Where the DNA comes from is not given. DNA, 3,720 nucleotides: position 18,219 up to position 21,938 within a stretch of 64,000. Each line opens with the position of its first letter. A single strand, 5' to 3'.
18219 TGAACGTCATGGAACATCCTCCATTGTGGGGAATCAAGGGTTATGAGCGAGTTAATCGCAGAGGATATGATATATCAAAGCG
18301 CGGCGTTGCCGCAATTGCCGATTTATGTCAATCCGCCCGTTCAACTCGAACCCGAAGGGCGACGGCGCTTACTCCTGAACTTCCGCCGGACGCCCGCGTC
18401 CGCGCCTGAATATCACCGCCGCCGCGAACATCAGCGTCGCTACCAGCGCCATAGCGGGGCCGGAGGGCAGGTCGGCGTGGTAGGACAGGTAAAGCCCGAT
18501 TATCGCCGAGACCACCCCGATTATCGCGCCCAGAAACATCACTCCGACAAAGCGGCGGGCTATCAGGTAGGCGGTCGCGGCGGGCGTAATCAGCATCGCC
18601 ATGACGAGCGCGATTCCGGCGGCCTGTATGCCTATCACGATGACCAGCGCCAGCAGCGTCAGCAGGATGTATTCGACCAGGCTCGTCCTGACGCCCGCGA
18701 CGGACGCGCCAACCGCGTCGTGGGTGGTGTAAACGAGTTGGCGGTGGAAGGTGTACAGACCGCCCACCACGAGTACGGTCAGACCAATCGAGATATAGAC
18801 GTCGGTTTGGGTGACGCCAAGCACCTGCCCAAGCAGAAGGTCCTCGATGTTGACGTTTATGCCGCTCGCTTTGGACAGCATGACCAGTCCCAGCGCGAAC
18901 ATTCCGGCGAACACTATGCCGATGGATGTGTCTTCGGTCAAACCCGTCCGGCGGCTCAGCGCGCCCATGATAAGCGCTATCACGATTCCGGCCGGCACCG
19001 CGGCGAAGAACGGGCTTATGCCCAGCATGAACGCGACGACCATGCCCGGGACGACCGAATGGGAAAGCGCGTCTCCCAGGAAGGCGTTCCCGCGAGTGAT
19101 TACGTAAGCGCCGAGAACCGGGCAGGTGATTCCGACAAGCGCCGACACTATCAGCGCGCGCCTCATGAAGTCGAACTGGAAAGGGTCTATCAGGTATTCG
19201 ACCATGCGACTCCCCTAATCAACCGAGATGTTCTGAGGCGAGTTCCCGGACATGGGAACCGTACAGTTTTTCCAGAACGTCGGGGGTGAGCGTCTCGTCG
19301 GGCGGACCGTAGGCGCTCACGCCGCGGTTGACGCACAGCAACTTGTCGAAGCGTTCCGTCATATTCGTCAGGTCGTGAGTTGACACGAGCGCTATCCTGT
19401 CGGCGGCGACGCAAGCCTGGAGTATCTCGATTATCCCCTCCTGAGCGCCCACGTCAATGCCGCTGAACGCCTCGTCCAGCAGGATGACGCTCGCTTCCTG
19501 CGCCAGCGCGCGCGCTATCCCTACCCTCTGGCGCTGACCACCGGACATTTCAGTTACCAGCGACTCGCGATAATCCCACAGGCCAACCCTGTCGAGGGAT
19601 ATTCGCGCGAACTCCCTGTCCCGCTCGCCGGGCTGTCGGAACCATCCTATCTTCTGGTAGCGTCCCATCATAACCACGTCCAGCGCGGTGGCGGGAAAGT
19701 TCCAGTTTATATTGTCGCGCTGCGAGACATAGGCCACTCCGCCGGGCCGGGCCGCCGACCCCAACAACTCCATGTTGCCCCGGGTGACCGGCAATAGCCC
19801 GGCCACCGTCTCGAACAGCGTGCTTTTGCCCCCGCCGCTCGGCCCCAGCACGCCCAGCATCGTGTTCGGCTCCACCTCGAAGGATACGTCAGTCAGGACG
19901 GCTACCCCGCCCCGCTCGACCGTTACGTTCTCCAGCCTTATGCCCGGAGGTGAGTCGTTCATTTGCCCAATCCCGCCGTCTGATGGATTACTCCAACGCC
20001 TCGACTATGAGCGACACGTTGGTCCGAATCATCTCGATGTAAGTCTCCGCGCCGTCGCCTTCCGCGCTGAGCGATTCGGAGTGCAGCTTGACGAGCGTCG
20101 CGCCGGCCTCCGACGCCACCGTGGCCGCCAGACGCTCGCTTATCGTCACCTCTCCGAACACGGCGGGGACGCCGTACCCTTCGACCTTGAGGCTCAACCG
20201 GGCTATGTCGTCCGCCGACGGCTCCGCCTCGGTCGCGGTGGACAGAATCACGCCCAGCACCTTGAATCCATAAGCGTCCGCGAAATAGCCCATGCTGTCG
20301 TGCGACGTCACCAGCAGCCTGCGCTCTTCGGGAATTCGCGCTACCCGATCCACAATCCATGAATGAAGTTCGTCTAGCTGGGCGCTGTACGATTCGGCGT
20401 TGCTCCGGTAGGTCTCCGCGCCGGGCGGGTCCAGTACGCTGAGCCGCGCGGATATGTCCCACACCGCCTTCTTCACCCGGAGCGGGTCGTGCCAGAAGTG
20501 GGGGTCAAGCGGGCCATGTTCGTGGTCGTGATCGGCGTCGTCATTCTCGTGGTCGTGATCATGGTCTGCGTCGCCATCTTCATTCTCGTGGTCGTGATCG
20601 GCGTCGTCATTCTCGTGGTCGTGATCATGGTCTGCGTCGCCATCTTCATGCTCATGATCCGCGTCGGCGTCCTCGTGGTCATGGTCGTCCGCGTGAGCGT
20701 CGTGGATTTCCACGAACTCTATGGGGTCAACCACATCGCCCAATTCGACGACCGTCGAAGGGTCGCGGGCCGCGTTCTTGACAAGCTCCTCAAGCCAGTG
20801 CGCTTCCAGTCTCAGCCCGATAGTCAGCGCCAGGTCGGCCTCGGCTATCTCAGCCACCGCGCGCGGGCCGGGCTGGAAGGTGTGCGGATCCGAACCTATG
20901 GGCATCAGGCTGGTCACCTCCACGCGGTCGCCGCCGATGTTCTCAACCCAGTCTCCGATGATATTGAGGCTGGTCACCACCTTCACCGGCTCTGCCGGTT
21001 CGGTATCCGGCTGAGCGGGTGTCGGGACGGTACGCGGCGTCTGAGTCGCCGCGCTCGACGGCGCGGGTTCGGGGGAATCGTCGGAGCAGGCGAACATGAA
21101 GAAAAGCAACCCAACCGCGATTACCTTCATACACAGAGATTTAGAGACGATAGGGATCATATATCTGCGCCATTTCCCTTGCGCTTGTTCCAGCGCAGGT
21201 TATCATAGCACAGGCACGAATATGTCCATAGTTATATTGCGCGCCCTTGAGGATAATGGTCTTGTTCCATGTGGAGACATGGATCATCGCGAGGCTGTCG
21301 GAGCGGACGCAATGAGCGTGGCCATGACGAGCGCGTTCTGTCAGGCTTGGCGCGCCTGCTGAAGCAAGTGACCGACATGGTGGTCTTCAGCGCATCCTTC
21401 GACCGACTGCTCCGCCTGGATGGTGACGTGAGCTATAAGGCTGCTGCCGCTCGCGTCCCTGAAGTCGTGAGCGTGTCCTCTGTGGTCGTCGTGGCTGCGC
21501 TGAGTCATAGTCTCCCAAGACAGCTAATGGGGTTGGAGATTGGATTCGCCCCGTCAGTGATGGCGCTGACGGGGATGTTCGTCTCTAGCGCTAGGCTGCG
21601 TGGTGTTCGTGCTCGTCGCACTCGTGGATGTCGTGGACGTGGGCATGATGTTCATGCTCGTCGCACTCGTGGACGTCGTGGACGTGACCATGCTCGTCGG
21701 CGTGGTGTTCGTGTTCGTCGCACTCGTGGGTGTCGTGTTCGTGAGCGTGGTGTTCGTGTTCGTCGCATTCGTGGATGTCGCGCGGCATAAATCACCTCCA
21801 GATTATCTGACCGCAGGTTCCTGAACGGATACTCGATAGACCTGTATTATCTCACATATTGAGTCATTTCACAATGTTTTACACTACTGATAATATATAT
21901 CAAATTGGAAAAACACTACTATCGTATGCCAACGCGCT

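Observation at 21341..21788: Extreme His/Cys/Glu repeat peptide (35% His) and a second His-rich mini-ORF upstream of znuA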

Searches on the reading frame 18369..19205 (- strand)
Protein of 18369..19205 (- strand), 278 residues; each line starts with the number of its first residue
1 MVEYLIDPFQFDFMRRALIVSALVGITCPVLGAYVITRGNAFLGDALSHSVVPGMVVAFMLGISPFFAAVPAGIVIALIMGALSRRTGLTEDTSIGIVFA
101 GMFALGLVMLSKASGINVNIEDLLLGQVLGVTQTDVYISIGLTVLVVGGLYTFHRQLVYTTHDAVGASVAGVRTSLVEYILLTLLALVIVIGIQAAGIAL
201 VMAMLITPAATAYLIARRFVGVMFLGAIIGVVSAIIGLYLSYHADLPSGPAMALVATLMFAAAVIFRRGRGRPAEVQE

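Call 4: search_protein_families(library=pfam, proteins=[window:18369-19205:-], max_evalue=0.1)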
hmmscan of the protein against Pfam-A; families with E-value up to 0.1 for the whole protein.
window:18369-19205:- (278 aa): 2 families
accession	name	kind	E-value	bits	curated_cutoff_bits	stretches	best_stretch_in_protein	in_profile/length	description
PF00950.22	ABC-3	-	2.1e-72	244.2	20.1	1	10-266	1-257/258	ABC 3 transport family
PF01032.23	FecCD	-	0.012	15.1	26.5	1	59-264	97-309/311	FecCD transport family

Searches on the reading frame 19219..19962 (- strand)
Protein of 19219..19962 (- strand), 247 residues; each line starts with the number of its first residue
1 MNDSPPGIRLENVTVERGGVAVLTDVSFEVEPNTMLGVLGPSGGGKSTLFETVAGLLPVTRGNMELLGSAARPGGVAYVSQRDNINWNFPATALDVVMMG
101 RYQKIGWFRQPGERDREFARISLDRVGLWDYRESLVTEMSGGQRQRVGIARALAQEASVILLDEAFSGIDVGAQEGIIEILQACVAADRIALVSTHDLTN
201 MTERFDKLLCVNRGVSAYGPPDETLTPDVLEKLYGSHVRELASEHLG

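Call 4: search_protein_families(library=pfam, proteins=[window:19219-19962:-], max_evalue=0.1)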
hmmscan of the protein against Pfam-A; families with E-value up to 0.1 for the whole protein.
window:19219-19962:- (247 aa): 6 families
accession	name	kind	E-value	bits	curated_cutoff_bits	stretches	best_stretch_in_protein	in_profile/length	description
PF00005.33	ABC_tran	-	1.4e-24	87.7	25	1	23-166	1-136/137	ABC transporter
PF13304.12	AAA_21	-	2.4e-05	25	27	1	136-198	235-300/304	AAA domain, putative AbiEii toxin, Type IV TA system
PF13558.12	SbcC_Walker_B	-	0.0051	17.5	27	1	155-182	62-89/90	SbcC/RAD50-like, Walker B motif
PF20703.3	nSTAND1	-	0.0061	16.7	27.1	1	29-64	29-60/379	Novel STAND NTPase 1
PF13555.12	AAA_29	-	0.0093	16.1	27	1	26-57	15-46/61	P-loop containing region of AAA domain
PF02463.25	SMC_N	-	0.098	12.5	40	0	138-211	136-211/220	RecF/RecN/SMC N terminal domain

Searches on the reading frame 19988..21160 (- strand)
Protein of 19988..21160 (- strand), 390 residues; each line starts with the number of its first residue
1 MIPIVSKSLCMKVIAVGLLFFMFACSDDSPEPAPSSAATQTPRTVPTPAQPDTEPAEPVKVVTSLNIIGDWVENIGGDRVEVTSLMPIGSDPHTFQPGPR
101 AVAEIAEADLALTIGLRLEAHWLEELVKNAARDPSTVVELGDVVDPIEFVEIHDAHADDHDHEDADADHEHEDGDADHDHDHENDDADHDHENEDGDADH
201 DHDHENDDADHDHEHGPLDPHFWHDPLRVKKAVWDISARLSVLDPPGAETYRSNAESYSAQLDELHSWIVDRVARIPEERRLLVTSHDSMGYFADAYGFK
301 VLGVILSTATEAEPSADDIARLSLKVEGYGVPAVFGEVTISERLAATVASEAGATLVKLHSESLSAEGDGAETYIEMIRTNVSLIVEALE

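Call 4: search_protein_families(library=pfam, proteins=[window:19988-21160:-], max_evalue=0.1)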
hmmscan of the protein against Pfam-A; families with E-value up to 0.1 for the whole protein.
window:19988-21160:- (390 aa): 1 family
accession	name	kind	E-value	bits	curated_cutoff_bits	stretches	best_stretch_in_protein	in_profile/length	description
PF01297.22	ZnuA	-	5.2e-78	262.6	29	1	61-388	1-263/263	Zinc-uptake complex component A periplasmic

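Call 5: search_protein_families(library=ncbifam, proteins=[window:19988-21160:-], max_evalue=0.1)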
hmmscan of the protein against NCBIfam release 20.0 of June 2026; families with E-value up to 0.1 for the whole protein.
window:19988-21160:- (390 aa): 10 families
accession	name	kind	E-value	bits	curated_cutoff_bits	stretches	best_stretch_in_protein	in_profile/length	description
NF040870.1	AztC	equivalog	1.3e-76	257.7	350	1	61-389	1-277/277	zinc ABC transporter substrate-binding protein AztC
NF053842.1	MnTportMntCDein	equivalog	1.6e-66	224.4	400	1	56-388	3-281/281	manganese ABC transporter substrate-binding protein MntC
TIGR03772.1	anch_rpt_subst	equivalog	6.1e-53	180.1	350.45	2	212-386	310-482/486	anchored repeat ABC transporter, substrate-binding protein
NF053703.1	Mn_SBP_EfaA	exception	9.8e-41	139.9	485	2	216-389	136-309/310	Mn/Fe ABC transporter substrate-binding lipoprotein EfaA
NF040928.1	ABC_lipo_SloC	subfamily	1.2e-37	129.7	525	2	212-389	125-302/304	metal ABC transporter substrate-binding lipoprotein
NF033605.1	Zn_bnd_ABC_AdcA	exception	3.1e-36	125.4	700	2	188-389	127-322/517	zinc ABC transporter substrate-binding lipoprotein AdcA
NF047355.1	ABC_bind_Mn_Staph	exception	1.7e-31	109.6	500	2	54-160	28-140/309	manganese ABC transporter substrate-binding lipoprotein MntC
NF007091.2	PRK09545.1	equivalog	2.2e-27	96.1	268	2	187-351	117-279/318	zinc ABC transporter substrate-binding protein ZnuA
NF009761.0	PRK13262.1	equivalog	0.0067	16.1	453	1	150-182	197-231/231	urease accessory protein UreE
NF005561.0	PRK07234.1-1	equivalog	0.012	14.4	718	1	158-214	466-517/569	putative monovalent cation/H+ antiporter subunit D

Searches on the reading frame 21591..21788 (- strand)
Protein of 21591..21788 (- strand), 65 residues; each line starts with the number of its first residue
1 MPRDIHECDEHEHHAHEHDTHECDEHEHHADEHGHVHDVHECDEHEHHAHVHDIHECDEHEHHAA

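Call 4: search_protein_families(library=pfam, proteins=[window:21591-21788:-], max_evalue=0.1)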
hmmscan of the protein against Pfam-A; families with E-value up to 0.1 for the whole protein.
window:21591-21788:- (65 aa): 0 families

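Call 5: search_protein_families(library=ncbifam, proteins=[window:21591-21788:-], max_evalue=0.1)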
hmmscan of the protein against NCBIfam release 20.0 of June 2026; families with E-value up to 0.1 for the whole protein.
window:21591-21788:- (65 aa): 0 families

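Call 14: find_homologous_proteins(query=window:21594-21788:-, max_evalue=0.001)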
Query seq(65 aa) (65 aa): 16 proteins with E <= 0.001 among 32 candidates.
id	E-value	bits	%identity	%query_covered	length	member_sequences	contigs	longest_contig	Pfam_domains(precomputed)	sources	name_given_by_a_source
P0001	6.4e-18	82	84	97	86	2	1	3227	-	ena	-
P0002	2.8e-13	68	81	88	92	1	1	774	-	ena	-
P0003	4.4e-8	51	65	80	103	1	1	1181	-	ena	-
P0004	1.2e-7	50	71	69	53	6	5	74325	-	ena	-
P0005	1.5e-7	49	78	62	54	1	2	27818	-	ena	-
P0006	4.6e-7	48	86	54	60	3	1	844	-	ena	-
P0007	7.7e-7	47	75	62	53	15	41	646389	-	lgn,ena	-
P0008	1.1e-6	47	73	63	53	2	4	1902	-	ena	-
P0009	1.2e-6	47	80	54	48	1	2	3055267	-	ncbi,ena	-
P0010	1.5e-6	46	84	48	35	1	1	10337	-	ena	-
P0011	1.9e-6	46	82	52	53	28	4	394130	-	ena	-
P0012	2.3e-6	46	61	75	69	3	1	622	-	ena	-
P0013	1.1e-5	43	59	75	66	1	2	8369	-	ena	-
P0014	3.1e-5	42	79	52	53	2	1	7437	-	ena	-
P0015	5.5e-5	41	83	45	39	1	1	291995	-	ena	-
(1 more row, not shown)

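Call 16: find_encoding_contigs(protein=P0007, flank=6000, max_places=5)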
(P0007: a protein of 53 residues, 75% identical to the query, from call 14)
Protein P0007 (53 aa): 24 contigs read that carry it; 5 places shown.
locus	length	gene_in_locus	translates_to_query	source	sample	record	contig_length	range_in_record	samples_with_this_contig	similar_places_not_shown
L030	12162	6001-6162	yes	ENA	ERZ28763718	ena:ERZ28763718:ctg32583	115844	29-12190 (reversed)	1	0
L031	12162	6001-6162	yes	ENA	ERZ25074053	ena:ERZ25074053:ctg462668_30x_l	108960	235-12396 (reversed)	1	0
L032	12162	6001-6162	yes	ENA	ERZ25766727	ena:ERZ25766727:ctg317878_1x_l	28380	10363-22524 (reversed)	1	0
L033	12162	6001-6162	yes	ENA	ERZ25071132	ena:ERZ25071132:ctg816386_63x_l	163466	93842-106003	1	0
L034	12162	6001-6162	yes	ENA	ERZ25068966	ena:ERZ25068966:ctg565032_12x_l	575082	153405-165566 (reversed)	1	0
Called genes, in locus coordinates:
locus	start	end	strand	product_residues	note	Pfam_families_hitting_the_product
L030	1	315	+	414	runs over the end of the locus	PF00909:Ammonium_transp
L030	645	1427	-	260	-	-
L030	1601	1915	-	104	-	-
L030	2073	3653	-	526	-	PF00881:Nitroreductase (weak)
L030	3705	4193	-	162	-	PF03745:DUF309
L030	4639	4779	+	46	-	-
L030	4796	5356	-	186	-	PF00239:Resolvase, PF13936:HTH_38 (faint)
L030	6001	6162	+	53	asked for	-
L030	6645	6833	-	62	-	-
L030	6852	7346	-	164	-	-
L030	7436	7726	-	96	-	-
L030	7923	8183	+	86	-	-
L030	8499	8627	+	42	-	-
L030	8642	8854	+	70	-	PF07992:Pyr_redox_2 (weak)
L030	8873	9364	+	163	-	PF00070:Pyr_redox, PF07992:Pyr_redox_2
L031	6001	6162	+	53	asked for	-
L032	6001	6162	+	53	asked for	-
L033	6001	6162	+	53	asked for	-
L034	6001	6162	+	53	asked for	-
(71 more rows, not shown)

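Call 17: find_encoding_contigs(protein=P0009, flank=6000, max_places=3)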
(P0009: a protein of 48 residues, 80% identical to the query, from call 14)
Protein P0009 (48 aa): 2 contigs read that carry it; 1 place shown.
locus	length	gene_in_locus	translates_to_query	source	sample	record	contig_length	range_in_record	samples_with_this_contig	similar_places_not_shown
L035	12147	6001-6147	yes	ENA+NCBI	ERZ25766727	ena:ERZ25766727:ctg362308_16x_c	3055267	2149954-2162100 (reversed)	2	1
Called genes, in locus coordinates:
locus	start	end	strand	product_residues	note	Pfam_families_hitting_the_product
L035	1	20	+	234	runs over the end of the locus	PF00005:ABC_tran, PF13304:AAA_21 (faint)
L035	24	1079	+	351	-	PF02653:BPD_transp_2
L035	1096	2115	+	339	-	PF02653:BPD_transp_2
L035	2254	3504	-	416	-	PF13433:Peripla_BP_5 (weak), PF13458:Peripla_BP_6, PF01094:ANF_receptor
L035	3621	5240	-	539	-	PF01268:FTHFS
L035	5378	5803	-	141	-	-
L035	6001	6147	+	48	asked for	-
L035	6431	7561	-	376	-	PF01545:Cation_efflux, PF16916:ZT_dimer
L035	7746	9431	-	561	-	PF02776:TPP_enzyme_N, PF00205:TPP_enzyme_M, PF02775:TPP_enzyme_C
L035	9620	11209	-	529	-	PF00496:SBP_bac_5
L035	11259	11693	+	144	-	PF13436:Gly-zipper_OmpA (faint), PF13441:Gly-zipper_YMGG (faint), PF13488:Gly-zipper_Omp (faint)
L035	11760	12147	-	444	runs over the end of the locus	PF00202:Aminotran_3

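Call 67: list_cluster_members(proteins=[window:21594-21788:-, window:21269-21787:+, window:21344-21508:-, window:21600-21821:+])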
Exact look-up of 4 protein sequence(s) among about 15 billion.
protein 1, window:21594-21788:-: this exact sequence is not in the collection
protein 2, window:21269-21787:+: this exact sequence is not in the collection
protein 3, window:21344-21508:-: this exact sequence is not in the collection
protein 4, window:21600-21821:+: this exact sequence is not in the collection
